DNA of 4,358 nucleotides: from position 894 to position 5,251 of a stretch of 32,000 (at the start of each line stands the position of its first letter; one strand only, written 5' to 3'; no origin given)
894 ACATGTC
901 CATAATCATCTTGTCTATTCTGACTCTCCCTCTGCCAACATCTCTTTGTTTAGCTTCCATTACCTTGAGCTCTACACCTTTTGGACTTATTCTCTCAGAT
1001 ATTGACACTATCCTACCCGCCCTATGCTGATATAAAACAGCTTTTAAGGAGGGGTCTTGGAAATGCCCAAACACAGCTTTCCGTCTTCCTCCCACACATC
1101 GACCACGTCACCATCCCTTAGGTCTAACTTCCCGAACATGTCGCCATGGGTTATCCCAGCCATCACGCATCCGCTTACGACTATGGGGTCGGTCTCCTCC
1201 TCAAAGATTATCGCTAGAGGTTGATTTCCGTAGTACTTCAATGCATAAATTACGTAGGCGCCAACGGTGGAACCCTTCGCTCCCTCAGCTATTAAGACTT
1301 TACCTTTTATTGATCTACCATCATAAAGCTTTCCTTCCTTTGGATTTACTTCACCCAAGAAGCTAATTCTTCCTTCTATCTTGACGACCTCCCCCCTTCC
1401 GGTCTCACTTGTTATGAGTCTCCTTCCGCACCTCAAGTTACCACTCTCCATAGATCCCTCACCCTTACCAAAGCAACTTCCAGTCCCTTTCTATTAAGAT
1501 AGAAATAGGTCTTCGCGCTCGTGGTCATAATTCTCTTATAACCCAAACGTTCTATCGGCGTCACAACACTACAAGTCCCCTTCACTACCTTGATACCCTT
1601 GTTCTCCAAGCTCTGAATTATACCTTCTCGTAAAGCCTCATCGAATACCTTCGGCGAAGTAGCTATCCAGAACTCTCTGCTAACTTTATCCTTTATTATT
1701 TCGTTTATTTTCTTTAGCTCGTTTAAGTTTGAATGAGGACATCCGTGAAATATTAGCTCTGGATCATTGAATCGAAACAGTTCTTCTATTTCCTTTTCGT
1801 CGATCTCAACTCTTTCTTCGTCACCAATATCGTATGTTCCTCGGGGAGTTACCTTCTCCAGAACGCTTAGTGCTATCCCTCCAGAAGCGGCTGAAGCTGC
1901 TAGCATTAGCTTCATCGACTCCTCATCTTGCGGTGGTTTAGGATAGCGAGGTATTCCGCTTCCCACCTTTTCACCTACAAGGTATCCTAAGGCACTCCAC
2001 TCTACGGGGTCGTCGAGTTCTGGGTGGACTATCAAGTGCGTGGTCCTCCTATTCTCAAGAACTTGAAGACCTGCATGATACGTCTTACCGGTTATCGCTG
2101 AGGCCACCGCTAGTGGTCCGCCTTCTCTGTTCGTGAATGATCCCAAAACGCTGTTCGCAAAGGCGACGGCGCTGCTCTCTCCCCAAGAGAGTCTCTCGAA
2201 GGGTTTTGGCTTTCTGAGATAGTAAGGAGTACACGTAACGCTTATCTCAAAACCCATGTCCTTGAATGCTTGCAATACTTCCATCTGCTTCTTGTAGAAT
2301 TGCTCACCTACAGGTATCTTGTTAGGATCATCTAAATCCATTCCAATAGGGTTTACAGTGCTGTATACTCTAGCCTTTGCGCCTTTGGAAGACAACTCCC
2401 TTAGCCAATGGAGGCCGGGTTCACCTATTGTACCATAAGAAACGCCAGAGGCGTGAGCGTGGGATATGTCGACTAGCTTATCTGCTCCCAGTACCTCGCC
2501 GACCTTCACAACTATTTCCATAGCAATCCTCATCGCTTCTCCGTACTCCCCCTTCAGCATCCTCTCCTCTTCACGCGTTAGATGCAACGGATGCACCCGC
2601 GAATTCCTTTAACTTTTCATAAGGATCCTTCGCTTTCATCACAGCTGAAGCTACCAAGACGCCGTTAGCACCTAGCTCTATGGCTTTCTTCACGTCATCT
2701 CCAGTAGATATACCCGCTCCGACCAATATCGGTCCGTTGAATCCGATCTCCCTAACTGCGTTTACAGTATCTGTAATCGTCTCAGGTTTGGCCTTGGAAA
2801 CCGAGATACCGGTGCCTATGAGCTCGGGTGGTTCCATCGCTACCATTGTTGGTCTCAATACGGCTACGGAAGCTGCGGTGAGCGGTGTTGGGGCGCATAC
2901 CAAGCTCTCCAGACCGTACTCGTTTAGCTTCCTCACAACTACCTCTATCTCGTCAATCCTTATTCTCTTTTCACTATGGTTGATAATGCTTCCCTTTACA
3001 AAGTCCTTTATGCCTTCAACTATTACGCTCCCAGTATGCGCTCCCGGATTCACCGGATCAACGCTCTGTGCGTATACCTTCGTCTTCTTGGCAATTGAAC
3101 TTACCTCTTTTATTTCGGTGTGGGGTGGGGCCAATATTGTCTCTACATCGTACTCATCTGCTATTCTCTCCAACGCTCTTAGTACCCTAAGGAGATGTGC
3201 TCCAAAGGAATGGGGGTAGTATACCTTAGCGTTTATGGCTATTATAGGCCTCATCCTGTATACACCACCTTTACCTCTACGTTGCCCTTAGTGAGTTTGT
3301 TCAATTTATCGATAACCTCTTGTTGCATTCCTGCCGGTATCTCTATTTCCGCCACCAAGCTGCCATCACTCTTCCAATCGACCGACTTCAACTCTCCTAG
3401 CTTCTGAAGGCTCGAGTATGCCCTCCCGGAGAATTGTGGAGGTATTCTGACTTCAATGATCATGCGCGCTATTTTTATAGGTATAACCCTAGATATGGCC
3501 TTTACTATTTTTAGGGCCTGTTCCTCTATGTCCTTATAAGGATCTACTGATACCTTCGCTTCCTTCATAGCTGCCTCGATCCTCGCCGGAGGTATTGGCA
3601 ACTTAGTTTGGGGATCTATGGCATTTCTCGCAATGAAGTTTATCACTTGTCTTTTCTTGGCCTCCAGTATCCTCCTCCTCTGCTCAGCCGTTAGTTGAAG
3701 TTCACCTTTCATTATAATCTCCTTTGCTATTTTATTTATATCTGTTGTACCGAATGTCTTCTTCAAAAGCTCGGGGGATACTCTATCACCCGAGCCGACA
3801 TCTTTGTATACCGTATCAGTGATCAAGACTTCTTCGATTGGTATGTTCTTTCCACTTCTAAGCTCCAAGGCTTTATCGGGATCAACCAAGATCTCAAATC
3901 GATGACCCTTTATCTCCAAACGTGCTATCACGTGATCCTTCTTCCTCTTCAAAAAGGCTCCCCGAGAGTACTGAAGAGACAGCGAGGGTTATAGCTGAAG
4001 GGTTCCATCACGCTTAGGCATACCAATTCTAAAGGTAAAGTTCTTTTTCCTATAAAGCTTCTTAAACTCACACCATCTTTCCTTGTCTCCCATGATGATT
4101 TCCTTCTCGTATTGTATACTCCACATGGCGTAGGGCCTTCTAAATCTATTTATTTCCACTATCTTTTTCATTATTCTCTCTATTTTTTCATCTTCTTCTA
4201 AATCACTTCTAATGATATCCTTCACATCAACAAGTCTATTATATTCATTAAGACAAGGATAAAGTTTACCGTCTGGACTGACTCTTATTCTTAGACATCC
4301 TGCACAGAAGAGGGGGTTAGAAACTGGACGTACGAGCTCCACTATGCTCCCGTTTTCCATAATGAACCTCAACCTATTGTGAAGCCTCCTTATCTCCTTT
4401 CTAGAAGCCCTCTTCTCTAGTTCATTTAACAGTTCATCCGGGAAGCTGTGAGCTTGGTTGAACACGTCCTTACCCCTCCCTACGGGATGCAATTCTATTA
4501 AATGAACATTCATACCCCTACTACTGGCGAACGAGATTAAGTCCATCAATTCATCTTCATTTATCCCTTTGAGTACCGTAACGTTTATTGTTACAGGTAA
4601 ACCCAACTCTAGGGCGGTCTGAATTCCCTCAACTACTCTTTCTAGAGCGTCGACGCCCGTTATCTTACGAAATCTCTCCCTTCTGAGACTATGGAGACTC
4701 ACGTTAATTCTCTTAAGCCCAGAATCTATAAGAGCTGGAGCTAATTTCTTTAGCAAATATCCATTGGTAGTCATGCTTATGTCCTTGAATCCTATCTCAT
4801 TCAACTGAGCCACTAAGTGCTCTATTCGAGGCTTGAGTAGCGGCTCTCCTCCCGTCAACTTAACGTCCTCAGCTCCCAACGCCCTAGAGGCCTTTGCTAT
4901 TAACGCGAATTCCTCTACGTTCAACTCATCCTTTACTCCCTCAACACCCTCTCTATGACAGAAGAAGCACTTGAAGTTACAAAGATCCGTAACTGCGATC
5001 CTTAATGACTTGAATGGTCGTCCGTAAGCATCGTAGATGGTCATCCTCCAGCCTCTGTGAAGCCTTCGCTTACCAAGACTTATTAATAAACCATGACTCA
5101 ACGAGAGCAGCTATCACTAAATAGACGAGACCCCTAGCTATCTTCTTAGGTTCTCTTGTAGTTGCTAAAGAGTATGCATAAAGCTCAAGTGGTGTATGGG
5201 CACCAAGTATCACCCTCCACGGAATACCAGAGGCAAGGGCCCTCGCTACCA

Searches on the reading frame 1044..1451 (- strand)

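Call 90: search_protein_families(library=pfam, proteins=[window:1044-1451:-], max_evalue=0.00001)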
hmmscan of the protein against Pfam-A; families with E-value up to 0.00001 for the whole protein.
window:1044-1451:- (135 aa): 1 family
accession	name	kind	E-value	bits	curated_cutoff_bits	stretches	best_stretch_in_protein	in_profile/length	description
PF01989.23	AcnX_swivel_put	-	6.9e-25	87.1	27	1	29-100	1-77/80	Aconitase X swivel domain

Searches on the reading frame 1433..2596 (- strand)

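Call 90: search_protein_families(library=pfam, proteins=[window:1433-2596:-], max_evalue=0.00001)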
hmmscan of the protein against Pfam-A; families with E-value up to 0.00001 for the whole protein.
window:1433-2596:- (387 aa): 1 family
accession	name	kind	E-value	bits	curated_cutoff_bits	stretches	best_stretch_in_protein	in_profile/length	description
PF04412.18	AcnX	-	1.5e-126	422.8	31.5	1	4-381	1-397/400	Aconitase X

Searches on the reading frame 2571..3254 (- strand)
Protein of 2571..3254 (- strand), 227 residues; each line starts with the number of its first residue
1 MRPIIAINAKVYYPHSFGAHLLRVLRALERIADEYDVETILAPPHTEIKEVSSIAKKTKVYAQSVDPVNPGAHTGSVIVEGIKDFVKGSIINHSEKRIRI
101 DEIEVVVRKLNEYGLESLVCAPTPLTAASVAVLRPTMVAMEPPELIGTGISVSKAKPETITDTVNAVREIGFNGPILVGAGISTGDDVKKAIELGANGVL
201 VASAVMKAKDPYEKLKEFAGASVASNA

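Call 90: search_protein_families(library=pfam, proteins=[window:2571-3254:-], max_evalue=0.00001)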
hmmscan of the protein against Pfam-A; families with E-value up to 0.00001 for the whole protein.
window:2571-3254:- (227 aa): 4 families
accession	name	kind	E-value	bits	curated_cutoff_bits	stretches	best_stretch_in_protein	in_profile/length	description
PF00121.24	TIM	-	1.1e-38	133.6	20.1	1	3-212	1-238/245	Triosephosphate isomerase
PF05690.20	ThiG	-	4.6e-09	36.4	23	1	172-221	174-223/247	Thiazole biosynthesis protein ThiG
PF00290.26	Trp_syntA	-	1.3e-06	28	27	1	152-208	178-232/259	Tryptophan synthase alpha chain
PF00977.27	His_biosynth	-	6.7e-06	26.2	23.6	0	152-220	53-120/228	Histidine biosynthesis protein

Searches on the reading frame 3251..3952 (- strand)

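Call 90: search_protein_families(library=pfam, proteins=[window:3251-3952:-], max_evalue=0.00001)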
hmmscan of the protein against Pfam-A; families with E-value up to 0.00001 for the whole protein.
window:3251-3952:- (233 aa): 3 families
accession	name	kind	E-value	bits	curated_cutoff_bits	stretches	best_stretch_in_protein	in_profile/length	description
PF01172.24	SBDS_N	-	4.3e-28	97.5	24.6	1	7-93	2-88/88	Shwachman-Bodian-Diamond syndrome (SBDS) N-terminal domain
PF09377.16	SBDS_domain_II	-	4.8e-25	87.7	27.2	1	101-162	1-62/62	SBDS protein, domain II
PF20268.4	SBDS_C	-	1.1e-19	70.5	27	1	164-230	1-69/71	SBDS protein, C-terminal domain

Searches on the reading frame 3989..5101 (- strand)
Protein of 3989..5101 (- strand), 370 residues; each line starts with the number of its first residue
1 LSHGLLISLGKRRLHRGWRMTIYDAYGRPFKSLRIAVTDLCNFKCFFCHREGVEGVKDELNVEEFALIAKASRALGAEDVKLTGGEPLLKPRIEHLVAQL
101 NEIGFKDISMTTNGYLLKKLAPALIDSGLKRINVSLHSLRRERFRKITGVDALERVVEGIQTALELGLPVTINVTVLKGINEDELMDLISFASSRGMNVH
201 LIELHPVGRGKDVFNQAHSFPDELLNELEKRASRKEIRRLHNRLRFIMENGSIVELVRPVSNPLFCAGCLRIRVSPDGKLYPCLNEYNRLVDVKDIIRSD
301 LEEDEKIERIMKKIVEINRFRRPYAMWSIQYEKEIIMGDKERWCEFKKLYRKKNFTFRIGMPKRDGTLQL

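Call 90: search_protein_families(library=pfam, proteins=[window:3989-5101:-], max_evalue=0.00001)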
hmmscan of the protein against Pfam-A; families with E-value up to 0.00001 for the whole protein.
window:3989-5101:- (370 aa): 2 families
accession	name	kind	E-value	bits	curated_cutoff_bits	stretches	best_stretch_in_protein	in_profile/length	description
PF04055.27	Radical_SAM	-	1.1e-32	113.9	29.5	1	37-192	3-166/166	Radical SAM superfamily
PF06463.18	Mob_synth_C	-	5.1e-23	81.9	37.4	1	197-316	1-120/128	Molybdenum Cofactor Synthesis C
